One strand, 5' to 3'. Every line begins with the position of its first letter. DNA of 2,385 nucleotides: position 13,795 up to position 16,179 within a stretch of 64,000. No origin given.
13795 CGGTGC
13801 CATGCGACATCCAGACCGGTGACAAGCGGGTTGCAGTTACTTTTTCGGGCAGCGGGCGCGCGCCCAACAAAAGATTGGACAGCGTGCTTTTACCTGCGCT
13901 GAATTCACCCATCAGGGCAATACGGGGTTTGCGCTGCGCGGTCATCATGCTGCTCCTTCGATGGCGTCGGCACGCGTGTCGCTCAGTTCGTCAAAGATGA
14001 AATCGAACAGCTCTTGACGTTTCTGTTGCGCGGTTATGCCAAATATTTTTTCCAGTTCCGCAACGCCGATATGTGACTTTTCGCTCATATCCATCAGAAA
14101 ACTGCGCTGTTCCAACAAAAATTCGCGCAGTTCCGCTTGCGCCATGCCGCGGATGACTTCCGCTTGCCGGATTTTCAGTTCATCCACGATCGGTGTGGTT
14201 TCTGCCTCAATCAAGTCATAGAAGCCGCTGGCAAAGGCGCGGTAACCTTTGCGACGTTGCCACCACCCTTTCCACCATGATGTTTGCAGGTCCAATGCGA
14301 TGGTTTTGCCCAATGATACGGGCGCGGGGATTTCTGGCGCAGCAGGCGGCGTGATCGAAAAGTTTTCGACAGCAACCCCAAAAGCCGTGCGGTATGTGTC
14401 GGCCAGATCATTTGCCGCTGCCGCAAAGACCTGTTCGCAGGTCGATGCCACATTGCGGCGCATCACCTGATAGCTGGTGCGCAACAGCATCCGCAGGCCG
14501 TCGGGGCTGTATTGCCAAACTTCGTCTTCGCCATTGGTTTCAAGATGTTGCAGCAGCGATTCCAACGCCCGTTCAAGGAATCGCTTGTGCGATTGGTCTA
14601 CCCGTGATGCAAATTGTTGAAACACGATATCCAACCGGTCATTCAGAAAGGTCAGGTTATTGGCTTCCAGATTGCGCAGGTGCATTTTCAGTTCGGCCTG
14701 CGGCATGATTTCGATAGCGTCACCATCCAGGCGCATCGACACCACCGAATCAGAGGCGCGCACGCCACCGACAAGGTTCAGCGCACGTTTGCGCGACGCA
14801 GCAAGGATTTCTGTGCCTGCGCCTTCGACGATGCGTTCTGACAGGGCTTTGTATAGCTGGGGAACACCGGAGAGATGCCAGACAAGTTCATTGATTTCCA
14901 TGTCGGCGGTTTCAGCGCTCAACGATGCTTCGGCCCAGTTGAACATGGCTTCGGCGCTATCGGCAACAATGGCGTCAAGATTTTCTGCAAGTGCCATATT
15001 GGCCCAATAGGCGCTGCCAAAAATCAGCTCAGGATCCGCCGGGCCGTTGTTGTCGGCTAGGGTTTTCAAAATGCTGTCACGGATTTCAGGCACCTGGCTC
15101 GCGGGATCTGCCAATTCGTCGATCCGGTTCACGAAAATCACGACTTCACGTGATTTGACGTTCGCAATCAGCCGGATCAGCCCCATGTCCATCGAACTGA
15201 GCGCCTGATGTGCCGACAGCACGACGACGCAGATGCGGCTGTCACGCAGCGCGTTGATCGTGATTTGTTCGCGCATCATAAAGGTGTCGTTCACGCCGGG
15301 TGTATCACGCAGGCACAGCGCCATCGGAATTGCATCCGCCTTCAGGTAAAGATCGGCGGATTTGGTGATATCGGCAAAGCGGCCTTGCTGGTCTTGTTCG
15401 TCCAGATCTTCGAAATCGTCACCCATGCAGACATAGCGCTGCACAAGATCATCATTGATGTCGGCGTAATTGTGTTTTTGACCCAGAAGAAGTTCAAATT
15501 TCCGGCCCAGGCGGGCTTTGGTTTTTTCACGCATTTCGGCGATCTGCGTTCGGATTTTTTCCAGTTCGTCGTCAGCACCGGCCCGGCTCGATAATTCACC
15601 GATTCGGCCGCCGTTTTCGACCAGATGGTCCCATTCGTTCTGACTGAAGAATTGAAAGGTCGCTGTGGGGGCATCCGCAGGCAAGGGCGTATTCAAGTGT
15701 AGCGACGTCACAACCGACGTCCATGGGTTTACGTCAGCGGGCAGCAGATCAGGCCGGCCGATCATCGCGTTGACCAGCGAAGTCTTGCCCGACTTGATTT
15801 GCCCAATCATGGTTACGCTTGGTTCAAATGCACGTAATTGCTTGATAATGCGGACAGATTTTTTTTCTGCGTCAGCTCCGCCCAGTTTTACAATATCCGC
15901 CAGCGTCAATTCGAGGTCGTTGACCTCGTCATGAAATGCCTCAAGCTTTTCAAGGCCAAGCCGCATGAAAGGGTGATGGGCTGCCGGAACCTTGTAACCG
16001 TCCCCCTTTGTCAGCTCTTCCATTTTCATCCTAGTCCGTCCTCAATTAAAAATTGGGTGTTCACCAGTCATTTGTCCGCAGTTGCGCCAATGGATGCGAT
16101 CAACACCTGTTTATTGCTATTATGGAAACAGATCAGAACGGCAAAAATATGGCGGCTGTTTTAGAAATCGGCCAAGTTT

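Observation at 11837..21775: Eight-gene kinase / FHA / PP2C + triple dynamin-like GTPase + Roadblock-like operon: candidate uncharacterised phospho-regulated membrane-remodelling or Eleos-like defence system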

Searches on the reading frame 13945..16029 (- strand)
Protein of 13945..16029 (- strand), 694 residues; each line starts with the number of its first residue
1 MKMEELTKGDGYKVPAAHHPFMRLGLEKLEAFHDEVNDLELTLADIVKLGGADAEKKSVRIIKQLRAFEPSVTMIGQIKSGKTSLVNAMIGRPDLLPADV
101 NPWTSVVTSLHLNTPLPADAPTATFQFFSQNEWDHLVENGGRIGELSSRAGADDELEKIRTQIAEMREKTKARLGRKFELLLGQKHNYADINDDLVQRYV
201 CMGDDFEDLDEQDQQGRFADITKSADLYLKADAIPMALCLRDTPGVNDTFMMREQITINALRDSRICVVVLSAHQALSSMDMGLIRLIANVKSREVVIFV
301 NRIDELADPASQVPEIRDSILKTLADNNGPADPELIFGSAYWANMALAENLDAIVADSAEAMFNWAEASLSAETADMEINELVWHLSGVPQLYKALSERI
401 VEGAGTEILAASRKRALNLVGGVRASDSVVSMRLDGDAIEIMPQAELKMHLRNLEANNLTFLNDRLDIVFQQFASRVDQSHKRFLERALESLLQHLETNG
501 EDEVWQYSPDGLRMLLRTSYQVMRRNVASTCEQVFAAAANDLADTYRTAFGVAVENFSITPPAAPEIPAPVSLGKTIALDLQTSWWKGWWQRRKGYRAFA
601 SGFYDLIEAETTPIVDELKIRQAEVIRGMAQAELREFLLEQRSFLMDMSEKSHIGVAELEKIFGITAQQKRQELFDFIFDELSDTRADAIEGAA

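Call 4: search_protein_families(library=pfam, proteins=[window:13945-16029:-], max_evalue=0.1)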
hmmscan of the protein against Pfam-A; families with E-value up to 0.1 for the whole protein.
window:13945-16029:- (694 aa): 5 families
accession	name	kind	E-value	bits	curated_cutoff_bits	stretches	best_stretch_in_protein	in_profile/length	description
PF00350.29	Dynamin_N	-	5.8e-12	46.4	27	1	72-301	1-165/168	Dynamin family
PF00009.33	GTP_EFTU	-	3e-06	27.4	26.5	1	241-354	74-182/188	Elongation factor Tu GTP binding domain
PF01926.29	MMR_HSR1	-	0.0005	20.6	21.9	0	72-102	2-31/113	50S ribosome-binding GTPase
PF03029.23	ATP_bind_1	-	0.0042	17.3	27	1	237-308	92-171/240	Conserved hypothetical ATP binding protein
PF02421.24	FeoB_N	-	0.048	13.6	27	0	72-92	3-23/156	Ferrous iron transport protein B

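Call 5: search_protein_families(library=padloc, proteins=[window:13945-16029:-], max_evalue=0.1)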
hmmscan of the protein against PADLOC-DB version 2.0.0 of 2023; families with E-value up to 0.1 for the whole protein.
window:13945-16029:- (694 aa): 2 families
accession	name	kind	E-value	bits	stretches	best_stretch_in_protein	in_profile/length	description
PDLC03839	LeoA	-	2.5e-08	31.5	2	238-480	105-336/559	-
PDLC03841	LeoBC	-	8.4e-05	19.9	1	289-544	186-418/601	-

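Call 6: search_protein_families(library=ncbifam, proteins=[window:13945-16029:-], max_evalue=0.1)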
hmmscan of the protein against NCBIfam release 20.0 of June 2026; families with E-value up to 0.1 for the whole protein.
window:13945-16029:- (694 aa): 10 families
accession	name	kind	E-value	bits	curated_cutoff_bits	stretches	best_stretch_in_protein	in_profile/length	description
TIGR03594.1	GTPase_EngA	equivalog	3.7e-09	36.1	306.7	1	257-324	251-316/432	ribosome biogenesis GTPase Der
TIGR03918.1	GTP_HydF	equivalog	0.0001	21.3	325.55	1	239-310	59-132/392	[FeFe] hydrogenase H-cluster maturation GTPase HydF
NF002828.0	PRK03003.1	equivalog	0.00033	19.4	631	0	60-97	31-68/477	ribosome biogenesis GTPase Der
NF009891.0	PRK13351.1-1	equivalog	0.00057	18.6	597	1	203-322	45-152/681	elongation factor G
NF000908.1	PRK00089.1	equivalog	0.001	18.4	237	0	240-382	55-191/291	GTPase Era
TIGR00231.1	small_GTP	domain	0.003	17.3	42.5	0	232-307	49-126/164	GTP-binding protein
TIGR00450.1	mnmE_trmE_thdF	equivalog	0.0082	15.3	252.6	0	242-326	263-348/446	tRNA uridine-5-carboxymethylaminomethyl(34) synthesis GTPase MnmE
NF009381.0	PRK12740.1-5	subfamily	0.012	14.1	583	0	239-321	77-155/692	elongation factor G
NF009379.0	PRK12740.1-3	equivalog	0.022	13.3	513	0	238-313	75-145/674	elongation factor G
TIGR03597.1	GTPase_YqeH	equivalog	0.032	13.4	297.4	0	57-92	144-178/361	ribosome biogenesis GTPase YqeH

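Call 11: find_homologous_proteins(query=window:13945-16029:-, max_evalue=0.00001)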
Query window:13945-16029:- (694 aa): 1931 proteins with E <= 0.00001 among 8000 candidates; the best 120 are listed.
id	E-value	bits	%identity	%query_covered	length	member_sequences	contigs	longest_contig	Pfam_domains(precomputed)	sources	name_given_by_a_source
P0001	0.0e+0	1545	100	100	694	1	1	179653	PF00350.30,PF00009.34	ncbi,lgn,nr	ncbi:MAG: dynamin family protein [Yoonia sp.]|nr:dynamin family protein [Yoonia sp.]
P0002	0.0e+0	1540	100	100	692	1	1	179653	PF00350.30,PF00009.34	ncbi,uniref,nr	ncbi:dynamin family protein [Yoonia sp.]|uniref:dynamin family protein n=1 Tax=Yoonia sp. TaxID=2212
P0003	0.0e+0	1388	88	100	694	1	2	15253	PF00350.30,PF00009.34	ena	-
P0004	0.0e+0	1383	88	100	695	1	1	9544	PF00350.30,PF00009.34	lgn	-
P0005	0.0e+0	1383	89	100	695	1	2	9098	PF00350.30,PF00009.34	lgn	-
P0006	0.0e+0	1379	88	100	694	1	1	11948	PF00350.30,PF00009.34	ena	-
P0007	0.0e+0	1374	88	100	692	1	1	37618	PF00350.30,PF00009.34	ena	-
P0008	0.0e+0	1361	87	100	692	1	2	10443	PF00350.30,PF00009.34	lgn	-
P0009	0.0e+0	1352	87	96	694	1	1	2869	PF00350.30,PF00009.34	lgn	-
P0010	0.0e+0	1347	86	98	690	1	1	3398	PF00350.30,PF00009.34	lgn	-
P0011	0.0e+0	1347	86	100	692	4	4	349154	PF00350.30,PF00009.34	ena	-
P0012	0.0e+0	1345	86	99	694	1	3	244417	PF00350.30,PF00009.34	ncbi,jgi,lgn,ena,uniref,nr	ncbi:dynamin family protein [Yoonia sp.]|uniref:dynamin family protein n=1 Tax=Yoonia sp. TaxID=2212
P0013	0.0e+0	1342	85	100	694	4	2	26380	PF00350.30,PF00009.34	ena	-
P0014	0.0e+0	1342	85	100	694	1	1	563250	PF00350.30,PF00009.34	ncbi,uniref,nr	ncbi:dynamin family protein [Loktanella sp. S4079]|uniref:dynamin family protein n=1 Tax=Loktanella 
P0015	0.0e+0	1336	84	100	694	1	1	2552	PF00350.30,PF00009.34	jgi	-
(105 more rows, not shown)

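Call 31: search_protein_representatives(protein=window:13945-16029:-)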
Query: 694 residues. Proteins with E-value up to 0.001 (for the whole library): 2177; up to 1e-10: 512; up to 1e-30: 322. The best 150 are listed.
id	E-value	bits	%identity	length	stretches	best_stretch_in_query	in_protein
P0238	2.2e-271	918.4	62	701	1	19-684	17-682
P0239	5.3e-255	864.3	60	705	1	23-683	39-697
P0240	2.4e-185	634.2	46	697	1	22-688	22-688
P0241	1.1e-184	632.0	46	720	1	21-683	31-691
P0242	1.1e-180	618.8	47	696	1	35-659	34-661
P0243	4.3e-178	610.2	49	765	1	35-649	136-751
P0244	3.2e-177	607.3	44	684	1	20-681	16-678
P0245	1.2e-171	588.9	55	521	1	21-520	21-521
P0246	9.8e-171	585.9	49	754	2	205-649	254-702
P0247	3.4e-170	584.1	47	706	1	35-655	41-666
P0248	3.5e-170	584.0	45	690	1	38-673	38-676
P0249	2.3e-159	548.3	47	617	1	118-651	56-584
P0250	1.0e-158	546.1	45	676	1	36-649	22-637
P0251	1.5e-158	545.6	44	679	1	32-650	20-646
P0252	1.8e-154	532.2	43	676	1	62-677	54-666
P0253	4.4e-151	520.9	40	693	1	22-649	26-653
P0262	8.3e-127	440.8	35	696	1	23-654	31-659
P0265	1.8e-121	423.1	38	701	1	30-667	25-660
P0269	4.2e-115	402.1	34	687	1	52-653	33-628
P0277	3.0e-104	366.2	36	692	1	43-648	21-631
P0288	1.6e-99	350.6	32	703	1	54-617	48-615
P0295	5.4e-95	335.6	32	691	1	56-677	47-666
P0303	7.7e-92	325.2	32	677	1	59-683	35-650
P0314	4.6e-81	289.6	29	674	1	8-685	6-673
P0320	7.0e-79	282.4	31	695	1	53-645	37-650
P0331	8.8e-74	265.6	33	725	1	19-622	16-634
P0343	3.3e-71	257.1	29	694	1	65-687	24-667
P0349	8.2e-70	252.4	32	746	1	41-632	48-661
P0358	3.2e-68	247.2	31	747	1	28-634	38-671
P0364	4.8e-67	243.3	29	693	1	57-681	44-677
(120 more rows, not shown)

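Call 35: find_related_loci(query=A3, collection=genome_contigs, flank=10000)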
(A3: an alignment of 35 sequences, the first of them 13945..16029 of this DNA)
Query A3 (694 aa) in genome_contigs; peptide patterns used: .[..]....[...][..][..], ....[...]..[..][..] (x = any residue, [..] = any of these).
600 stretches matched a pattern (row limit reached: there are more); 584 encode a relative of the query (tblastn E <= 1e-3); the best 80 are kept; 80 distinct loci.
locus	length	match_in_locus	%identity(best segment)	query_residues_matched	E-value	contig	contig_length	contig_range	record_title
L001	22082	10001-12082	83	1-694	0e+0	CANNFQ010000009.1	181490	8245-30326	uncultured Rhodobacteraceae bacterium isolate 2-1073.fasta genome assembly, contig: NODE_9, whole genome shotgun sequenc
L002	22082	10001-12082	85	1-694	0e+0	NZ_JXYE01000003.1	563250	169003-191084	Loktanella sp. S4079 contig0003, whole genome shotgun sequence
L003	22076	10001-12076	83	1-692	0e+0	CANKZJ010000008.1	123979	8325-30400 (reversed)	uncultured Rhodobacteraceae bacterium isolate 3-94.fasta genome assembly, contig: NODE_8, whole genome shotgun sequence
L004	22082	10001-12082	85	1-694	0e+0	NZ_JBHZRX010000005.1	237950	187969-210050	Yoonia maritima strain HQB-177 NODE_5_length_237950_cov_158.632119, whole genome shotgun sequence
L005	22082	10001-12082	84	1-694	0e+0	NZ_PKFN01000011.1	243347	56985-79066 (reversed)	Yoonia maritima strain YPC211 Contig_0000011, whole genome shotgun sequence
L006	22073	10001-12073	85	1-690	0e+0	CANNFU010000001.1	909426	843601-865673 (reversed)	uncultured Rhodobacteraceae bacterium isolate 2-1022.fasta genome assembly, contig: NODE_1, whole genome shotgun sequenc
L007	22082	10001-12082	83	1-694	0e+0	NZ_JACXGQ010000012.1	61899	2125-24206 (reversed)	Yoonia sp. I 8.24 contig00012, whole genome shotgun sequence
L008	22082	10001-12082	83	1-694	0e+0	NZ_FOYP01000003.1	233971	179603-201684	Yoonia tamlensis strain DSM 26879, whole genome shotgun sequence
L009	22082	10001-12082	83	1-694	0e+0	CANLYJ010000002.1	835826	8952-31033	uncultured Rhodobacteraceae bacterium isolate 356.fasta genome assembly, contig: NODE_2, whole genome shotgun sequence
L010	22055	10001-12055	85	1-685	0e+0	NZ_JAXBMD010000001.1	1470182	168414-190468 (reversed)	Cognatiyoonia sp. IB215446 contig_1, whole genome shotgun sequence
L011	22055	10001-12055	85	1-685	0e+0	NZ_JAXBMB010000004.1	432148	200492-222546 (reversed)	Cognatiyoonia sp. IB215182 contig_4, whole genome shotgun sequence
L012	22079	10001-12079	83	1-694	0e+0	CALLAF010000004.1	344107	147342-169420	MAG: uncultured Rhodobacteraceae bacterium isolate L1_Bin_MAXBIN__096_sub_1 genome assembly, contig: c_000000086200, who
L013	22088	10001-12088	82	1-694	0e+0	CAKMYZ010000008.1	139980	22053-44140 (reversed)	uncultured Alphaproteobacteria bacterium isolate EG16N_Bin1 genome assembly, contig: NODE_8_length_139980_cov_21.304949,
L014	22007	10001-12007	85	1-669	0e+0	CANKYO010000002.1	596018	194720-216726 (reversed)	uncultured Rhodobacteraceae bacterium isolate 2-733-G.fasta genome assembly, contig: NODE_2, whole genome shotgun sequen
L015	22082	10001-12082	83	1-694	0e+0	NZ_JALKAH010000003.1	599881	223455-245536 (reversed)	Yoonia sp. F2084L scaffold3_size599881, whole genome shotgun sequence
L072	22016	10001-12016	52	10-683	0e+0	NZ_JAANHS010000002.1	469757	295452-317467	Rhodobacter calidifons strain M37P NODE_2_length_469757_cov_89.2128, whole genome shotgun sequence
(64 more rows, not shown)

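Call 38: find_encoding_contigs(protein=P0240, flank=10000, max_places=3)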
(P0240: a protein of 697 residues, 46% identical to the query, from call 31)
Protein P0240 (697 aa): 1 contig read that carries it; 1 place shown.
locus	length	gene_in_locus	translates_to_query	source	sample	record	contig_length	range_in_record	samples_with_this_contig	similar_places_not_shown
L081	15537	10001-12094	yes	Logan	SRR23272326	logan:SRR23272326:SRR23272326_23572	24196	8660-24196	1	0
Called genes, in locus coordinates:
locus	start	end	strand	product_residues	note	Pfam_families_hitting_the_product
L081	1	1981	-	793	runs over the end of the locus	PF02687:FtsX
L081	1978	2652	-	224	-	PF00005:ABC_tran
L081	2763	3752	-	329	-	PF13450:NAD_binding_8, PF01593:Amino_oxidase (weak)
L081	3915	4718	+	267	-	PF00378:ECH_1, PF16113:ECH_2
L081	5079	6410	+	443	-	PF00069:Pkinase, PF07714:PK_Tyr_Ser-Thr, PF01636:APH (faint)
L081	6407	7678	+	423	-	PF16697:Yop-YscD_cpl (weak), PF00498:FHA (weak)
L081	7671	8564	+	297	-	PF00481:PP2C (weak), PF13672:PP2C_2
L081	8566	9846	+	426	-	-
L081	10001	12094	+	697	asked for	PF00009:GTP_EFTU (faint), PF00350:Dynamin_N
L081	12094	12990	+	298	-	PF00350:Dynamin_N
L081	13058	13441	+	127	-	-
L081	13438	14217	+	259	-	-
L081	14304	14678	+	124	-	PF00903:Glyoxalase (weak)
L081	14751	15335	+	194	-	PF13409:GST_N_2 (weak), PF13417:GST_N_3 (weak), PF13410:GST_C_2 (weak)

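Call 39: find_encoding_contigs(protein=P0262, flank=10000, max_places=2)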
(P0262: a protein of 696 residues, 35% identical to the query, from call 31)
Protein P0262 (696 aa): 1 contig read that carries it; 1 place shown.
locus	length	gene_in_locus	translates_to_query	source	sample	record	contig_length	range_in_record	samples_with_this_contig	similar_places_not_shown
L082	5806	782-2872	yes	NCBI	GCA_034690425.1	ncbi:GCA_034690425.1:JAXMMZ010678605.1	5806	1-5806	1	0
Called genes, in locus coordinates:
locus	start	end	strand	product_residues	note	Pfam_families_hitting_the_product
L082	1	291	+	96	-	?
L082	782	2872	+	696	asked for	PF00009:GTP_EFTU (faint), PF00350:Dynamin_N, PF01926:MMR_HSR1 (faint)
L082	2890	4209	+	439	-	PF00350:Dynamin_N (weak)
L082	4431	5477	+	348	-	PF08823:PG_binding_2 (weak)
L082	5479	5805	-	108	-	?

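Call 40: find_encoding_contigs(protein=P0314, flank=10000, max_places=2)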
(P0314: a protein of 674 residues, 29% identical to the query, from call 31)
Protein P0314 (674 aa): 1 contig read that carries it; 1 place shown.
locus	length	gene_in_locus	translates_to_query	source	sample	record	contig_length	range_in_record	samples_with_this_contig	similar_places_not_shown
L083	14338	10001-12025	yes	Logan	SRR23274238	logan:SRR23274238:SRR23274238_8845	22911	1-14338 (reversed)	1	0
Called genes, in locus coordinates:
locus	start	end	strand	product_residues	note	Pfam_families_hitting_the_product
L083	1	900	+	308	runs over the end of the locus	PF00126:HTH_1, PF03466:LysR_substrate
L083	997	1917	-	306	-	PF00126:HTH_1, PF03466:LysR_substrate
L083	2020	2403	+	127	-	PF02627:CMD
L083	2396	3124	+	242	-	PF12391:PCDO_beta_N (weak), PF00775:Dioxygenase_C, PF13620:CarboxypepD_reg (faint)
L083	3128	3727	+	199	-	PF00775:Dioxygenase_C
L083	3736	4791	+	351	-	PF00206:Lyase_1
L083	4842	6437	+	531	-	PF01019:G_glu_transpept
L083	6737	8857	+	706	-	PF00069:Pkinase, PF01636:APH (faint), PF07714:PK_Tyr_Ser-Thr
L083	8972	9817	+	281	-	PF13672:PP2C_2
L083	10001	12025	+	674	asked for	-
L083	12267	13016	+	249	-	PF01925:TauE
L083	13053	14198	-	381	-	PF00465:Fe-ADH, PF13685:Fe-ADH_2 (weak), PF25137:ADH_Fe_C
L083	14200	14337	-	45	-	?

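Call 41: find_encoding_contigs(protein=P0343, flank=10000, max_places=2)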
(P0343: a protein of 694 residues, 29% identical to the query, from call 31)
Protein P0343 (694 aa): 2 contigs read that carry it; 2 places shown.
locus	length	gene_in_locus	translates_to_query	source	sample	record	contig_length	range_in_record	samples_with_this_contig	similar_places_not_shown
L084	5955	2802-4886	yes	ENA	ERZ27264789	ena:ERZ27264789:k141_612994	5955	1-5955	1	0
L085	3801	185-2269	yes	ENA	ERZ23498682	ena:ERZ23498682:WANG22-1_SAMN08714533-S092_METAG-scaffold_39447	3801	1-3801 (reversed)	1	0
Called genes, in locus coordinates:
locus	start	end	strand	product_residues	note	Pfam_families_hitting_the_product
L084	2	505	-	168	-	?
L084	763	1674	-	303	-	PF00034:Cytochrom_C (weak), PF13442:Cytochrome_CBB3 (faint)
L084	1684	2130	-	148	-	PF01322:Cytochrom_C_2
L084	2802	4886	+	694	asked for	PF00350:Dynamin_N, PF01926:MMR_HSR1 (faint), PF00009:GTP_EFTU (weak)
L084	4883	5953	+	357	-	?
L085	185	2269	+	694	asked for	PF00350:Dynamin_N, PF01926:MMR_HSR1 (faint), PF00009:GTP_EFTU (weak)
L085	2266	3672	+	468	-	PF00350:Dynamin_N (weak)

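Call 46: search_solved_structures(query=A3, max_evalue=0.01)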
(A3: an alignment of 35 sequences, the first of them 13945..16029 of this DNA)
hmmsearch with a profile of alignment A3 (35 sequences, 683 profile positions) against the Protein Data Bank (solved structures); distinct sequences matched with E-value up to 0.01: 38.
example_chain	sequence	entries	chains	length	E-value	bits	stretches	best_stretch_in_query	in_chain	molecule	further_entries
5owv_A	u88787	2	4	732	2.4e-13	52.8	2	16-132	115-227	GTP-binding protein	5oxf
2j68_A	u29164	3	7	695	2.1e-12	49.7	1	22-109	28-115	BACTERIAL DYNAMIN-LIKE PROTEIN | DYNAMIN FAMILY PROTEIN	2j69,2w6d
7am2_BU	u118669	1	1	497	1.2e-09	40.6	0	52-88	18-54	GTPase Der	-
7aoi_XL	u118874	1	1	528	1e-08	37.4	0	36-84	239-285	GTP-binding protein, putative,mt-EngA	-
6yxx_EA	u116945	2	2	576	1.6e-08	36.9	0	36-84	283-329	mt-EngA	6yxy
3j8g_X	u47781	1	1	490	6.6e-07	31.5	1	249-307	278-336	GTPase Der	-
6xrs_A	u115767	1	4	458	9e-06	27.7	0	55-88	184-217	GTPase Der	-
1mky_A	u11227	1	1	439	1.3e-05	27.2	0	251-293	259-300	Probable GTP-binding protein engA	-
5owv_C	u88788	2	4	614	1.9e-05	26.7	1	24-97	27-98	GTP-binding protein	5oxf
9kff_A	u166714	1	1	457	3.7e-05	25.7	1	33-102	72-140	Mitofusin FZO1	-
9kfd_A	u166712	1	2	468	5.6e-05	25.1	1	35-102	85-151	Mitofusin FZO1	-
9kfe_A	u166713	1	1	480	8.1e-05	24.6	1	40-102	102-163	Mitofusin FZO1,Mitofusin FZO1,Fzo1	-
4dcs_A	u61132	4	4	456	0.00011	24.2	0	62-93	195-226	GTP-BINDING PROTEIN ENGA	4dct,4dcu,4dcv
2hjg_A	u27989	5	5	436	0.00012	24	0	62-93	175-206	GTP-binding protein engA | GTPase Der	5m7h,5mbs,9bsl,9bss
7yla_6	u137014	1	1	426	0.00039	22.3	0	24-84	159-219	GTPase HflX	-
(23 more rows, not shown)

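Call 49: list_cluster_members(proteins=[P0240, P0241, P0242, P0244, P0248, P0253, P0262, P0288, P0314, P0343])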
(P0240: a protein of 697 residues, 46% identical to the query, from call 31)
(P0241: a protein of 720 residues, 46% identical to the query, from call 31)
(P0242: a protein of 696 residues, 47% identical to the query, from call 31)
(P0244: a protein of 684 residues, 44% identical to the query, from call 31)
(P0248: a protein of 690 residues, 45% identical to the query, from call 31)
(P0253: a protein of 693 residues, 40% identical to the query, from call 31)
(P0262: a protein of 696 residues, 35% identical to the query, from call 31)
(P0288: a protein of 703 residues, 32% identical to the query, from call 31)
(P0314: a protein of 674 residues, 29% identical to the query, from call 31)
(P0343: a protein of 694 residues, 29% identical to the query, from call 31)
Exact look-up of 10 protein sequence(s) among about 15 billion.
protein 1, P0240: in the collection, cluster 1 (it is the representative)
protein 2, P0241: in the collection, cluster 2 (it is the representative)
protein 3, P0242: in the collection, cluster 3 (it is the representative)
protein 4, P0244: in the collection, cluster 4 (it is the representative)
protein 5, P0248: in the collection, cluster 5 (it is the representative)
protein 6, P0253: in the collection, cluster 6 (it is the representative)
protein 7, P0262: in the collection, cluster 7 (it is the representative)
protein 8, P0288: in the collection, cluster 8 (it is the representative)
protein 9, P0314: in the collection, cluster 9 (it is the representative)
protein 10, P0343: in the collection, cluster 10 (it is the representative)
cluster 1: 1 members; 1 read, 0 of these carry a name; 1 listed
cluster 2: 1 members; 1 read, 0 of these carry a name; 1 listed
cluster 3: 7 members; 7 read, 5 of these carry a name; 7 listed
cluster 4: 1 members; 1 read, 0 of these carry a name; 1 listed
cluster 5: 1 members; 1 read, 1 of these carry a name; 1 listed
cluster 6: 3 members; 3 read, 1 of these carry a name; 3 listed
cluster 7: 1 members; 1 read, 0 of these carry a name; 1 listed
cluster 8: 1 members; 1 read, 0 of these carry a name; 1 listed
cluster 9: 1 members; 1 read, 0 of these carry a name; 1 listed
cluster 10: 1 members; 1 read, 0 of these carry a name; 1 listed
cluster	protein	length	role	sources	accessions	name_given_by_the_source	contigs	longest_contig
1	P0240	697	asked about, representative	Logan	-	-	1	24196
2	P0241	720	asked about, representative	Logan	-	-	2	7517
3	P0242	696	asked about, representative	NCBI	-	-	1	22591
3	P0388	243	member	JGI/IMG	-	hypothetical protein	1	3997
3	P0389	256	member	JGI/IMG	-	hypothetical protein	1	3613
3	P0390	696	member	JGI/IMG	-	signal recognition particle receptor subunit beta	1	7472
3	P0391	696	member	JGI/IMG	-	signal recognition particle receptor subunit beta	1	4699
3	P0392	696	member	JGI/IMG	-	hypothetical protein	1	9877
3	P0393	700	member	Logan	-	-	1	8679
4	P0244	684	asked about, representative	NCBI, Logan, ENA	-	-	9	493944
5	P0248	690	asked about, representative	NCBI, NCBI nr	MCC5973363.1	MAG: dynamin family protein [Rubellimicrobium sp.] | dynamin family protein [Rubellimicrobium sp.]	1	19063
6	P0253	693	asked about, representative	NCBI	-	-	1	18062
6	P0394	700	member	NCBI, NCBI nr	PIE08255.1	MAG: hypothetical protein CSA74_03515 [Rhodobacterales bacterium]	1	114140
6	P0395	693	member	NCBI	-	-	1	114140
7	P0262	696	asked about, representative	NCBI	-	-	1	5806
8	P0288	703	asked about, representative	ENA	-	-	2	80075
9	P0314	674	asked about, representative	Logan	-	-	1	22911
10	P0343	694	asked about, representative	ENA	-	-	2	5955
